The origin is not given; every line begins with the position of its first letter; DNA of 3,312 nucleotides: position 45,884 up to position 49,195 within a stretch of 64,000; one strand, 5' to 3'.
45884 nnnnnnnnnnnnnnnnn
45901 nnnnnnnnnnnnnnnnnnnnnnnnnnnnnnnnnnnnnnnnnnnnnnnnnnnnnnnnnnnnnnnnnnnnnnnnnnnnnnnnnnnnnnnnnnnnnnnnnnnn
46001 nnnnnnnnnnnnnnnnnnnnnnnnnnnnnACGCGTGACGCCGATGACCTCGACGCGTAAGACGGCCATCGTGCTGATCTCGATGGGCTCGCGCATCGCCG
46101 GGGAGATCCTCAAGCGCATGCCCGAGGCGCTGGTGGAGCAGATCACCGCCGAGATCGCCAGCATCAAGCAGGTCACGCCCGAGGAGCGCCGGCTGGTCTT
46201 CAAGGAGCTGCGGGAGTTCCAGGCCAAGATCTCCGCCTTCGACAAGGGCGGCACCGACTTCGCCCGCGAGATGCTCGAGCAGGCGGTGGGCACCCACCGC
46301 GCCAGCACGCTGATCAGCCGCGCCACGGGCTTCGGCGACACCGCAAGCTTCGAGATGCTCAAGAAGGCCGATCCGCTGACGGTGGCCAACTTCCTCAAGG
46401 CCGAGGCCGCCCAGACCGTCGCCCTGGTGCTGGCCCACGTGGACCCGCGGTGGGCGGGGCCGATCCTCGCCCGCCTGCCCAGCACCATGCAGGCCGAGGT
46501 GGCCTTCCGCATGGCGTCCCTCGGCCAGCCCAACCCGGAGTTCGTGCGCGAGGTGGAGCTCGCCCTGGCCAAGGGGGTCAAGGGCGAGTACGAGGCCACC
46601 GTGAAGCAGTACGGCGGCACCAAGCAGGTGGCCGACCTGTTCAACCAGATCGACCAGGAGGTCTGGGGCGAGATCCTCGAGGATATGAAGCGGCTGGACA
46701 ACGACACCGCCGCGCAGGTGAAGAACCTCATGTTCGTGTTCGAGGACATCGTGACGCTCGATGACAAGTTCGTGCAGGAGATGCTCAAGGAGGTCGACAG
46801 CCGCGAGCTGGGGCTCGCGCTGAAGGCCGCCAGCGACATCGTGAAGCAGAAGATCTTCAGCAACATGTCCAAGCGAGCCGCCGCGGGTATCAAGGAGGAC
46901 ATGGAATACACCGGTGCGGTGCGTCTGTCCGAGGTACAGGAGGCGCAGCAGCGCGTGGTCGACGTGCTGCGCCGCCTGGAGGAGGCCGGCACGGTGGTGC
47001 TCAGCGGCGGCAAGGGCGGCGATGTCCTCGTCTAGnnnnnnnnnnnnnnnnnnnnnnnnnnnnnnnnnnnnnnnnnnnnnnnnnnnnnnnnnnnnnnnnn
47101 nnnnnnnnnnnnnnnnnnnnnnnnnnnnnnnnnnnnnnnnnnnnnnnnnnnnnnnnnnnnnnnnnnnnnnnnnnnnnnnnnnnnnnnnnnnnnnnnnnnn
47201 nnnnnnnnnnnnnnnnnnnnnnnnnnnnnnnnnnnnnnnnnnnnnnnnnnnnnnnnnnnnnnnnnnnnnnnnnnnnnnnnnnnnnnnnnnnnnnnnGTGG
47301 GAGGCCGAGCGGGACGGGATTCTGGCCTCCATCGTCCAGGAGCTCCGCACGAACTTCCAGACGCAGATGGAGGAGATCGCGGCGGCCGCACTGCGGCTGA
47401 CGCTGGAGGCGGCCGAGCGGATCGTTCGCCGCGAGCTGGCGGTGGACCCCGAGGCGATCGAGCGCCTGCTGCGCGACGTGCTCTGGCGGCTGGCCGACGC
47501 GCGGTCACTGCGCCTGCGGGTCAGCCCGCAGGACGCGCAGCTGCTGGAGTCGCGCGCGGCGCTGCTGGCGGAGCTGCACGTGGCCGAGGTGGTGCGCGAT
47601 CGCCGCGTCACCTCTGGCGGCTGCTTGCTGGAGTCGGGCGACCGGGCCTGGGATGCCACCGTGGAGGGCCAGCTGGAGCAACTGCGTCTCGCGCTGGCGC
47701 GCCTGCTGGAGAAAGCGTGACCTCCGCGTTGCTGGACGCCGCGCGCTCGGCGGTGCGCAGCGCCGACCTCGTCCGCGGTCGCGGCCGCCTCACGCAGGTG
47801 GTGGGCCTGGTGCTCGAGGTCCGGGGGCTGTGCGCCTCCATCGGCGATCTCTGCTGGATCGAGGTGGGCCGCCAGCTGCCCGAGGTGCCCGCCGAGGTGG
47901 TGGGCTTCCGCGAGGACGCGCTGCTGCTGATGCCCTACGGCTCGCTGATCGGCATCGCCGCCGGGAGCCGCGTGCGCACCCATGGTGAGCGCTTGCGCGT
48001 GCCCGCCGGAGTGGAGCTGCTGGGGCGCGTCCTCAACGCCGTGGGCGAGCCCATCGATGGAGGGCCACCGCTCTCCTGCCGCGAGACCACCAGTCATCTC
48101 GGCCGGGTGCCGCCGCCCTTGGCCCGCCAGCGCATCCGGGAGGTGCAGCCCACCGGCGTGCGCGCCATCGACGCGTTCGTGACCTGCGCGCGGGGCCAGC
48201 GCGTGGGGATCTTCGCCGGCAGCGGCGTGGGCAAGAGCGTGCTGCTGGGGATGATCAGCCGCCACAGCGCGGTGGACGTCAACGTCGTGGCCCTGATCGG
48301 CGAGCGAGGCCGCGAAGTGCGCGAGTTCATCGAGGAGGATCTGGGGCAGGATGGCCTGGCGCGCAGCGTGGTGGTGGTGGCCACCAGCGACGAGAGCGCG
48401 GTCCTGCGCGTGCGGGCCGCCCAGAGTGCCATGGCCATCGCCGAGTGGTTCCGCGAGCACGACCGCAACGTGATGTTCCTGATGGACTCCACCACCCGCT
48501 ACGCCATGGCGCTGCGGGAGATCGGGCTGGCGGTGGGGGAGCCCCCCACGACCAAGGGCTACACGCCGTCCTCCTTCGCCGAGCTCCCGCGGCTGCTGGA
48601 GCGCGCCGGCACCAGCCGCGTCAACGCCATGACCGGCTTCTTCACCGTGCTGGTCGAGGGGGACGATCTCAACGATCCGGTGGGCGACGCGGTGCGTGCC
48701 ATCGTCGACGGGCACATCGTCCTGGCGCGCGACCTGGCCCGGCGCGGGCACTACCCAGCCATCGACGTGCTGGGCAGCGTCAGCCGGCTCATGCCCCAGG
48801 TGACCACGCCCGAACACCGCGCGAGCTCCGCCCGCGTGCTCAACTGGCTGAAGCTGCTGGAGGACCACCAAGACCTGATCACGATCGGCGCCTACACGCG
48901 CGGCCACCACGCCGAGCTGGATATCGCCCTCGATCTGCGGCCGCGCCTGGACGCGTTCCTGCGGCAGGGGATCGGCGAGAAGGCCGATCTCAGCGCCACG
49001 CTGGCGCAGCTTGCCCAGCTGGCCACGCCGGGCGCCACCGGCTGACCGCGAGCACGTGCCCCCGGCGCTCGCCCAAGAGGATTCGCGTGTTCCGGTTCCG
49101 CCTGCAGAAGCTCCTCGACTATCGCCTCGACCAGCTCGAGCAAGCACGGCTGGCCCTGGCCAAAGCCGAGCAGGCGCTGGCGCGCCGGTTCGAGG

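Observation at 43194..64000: Bacillus-like fla/che gene order in a diderm, sigma-54-using, high-GC organism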

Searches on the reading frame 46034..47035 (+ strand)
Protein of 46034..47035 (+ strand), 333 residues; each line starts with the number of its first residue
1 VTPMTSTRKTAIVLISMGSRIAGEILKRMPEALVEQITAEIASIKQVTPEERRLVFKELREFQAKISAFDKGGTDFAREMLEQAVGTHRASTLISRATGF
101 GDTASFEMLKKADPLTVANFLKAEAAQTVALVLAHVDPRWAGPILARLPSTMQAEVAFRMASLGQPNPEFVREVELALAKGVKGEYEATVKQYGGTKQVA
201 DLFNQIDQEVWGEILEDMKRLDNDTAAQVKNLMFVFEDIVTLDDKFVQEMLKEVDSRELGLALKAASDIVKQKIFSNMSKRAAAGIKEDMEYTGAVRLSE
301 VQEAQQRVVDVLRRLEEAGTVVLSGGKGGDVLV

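Call 4: search_protein_families(library=pfam, proteins=[window:46034-47035:+], max_evalue=0.01)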
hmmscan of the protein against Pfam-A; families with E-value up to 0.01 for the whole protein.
window:46034-47035:+ (333 aa): 5 families
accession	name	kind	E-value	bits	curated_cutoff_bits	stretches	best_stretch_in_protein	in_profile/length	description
PF01706.21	FliG_C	-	7.5e-43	145.6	23.3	1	217-323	2-108/108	FliG C-terminal domain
PF14842.11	FliG_N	-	1e-27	97.2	25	1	4-103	2-101/104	FliG N-terminal domain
PF14841.11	FliG_M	-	1.1e-26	93.2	25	2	116-182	3-69/76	FliG middle domain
PF03448.22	MgtE_N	-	6.9e-08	33.4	25.9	0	240-301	11-72/102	MgtE intracellular N domain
PF20428.3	Sey1_3HB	-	0.0061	15.9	24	0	196-281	148-230/419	Sey1 three-helix bundle domain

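Call 31: find_encoding_contigs(protein=window:46034-47035:+, flank=1000, max_places=4)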
Protein window:46034-47035:+ (333 aa): 3 contigs read that carry it; 1 place shown.
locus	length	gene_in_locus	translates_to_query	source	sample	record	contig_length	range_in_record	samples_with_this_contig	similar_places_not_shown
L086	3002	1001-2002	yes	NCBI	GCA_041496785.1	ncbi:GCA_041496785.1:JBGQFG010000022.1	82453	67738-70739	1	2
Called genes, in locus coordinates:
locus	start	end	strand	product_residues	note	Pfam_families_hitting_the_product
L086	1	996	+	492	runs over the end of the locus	PF01514:YscJ_FliF, PF08345:YscJ_FliF_C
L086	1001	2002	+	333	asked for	PF03448:MgtE_N (faint), PF14842:FliG_N, PF14841:FliG_M, PF01706:FliG_C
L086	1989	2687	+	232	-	PF02108:FliH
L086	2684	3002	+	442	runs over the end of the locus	PF02874:ATP-synt_ab_N (weak), PF00006:ATP-synt_ab, PF18269:T3SS_ATPase_C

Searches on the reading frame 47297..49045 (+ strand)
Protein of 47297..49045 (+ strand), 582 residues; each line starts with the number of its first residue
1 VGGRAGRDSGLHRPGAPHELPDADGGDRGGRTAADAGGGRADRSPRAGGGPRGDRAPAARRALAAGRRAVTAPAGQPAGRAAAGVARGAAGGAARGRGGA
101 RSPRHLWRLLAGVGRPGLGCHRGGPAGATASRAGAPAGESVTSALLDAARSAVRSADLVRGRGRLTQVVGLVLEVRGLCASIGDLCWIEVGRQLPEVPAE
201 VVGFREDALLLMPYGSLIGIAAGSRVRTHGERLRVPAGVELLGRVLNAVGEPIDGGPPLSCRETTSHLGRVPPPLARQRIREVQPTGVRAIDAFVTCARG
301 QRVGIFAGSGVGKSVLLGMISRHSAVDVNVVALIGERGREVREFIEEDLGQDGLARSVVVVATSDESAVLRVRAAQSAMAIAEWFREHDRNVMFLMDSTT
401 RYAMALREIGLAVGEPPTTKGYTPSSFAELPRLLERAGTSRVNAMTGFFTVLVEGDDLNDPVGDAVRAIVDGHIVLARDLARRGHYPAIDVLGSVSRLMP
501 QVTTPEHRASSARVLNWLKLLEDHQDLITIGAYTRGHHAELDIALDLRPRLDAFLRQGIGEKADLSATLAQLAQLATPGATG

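Call 4: search_protein_families(library=pfam, proteins=[window:47297-49045:+], max_evalue=0.01)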
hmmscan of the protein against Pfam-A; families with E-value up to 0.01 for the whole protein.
window:47297-49045:+ (582 aa): 4 families
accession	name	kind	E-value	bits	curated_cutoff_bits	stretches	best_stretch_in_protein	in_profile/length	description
PF00006.31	ATP-synt_ab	-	5.4e-84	281.5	29.5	1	287-496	1-213/213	ATP synthase alpha/beta family, nucleotide-binding domain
PF18269.6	T3SS_ATPase_C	-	2.8e-20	72.4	22.7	1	503-574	1-72/72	T3SS EscN ATPase C-terminal domain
PF02874.29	ATP-synt_ab_N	-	5.1e-06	27.4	20.9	1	166-227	2-66/69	ATP synthase alpha/beta family, beta-barrel domain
PF00005.33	ABC_tran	-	0.0058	17.7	25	0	295-327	6-38/137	ABC transporter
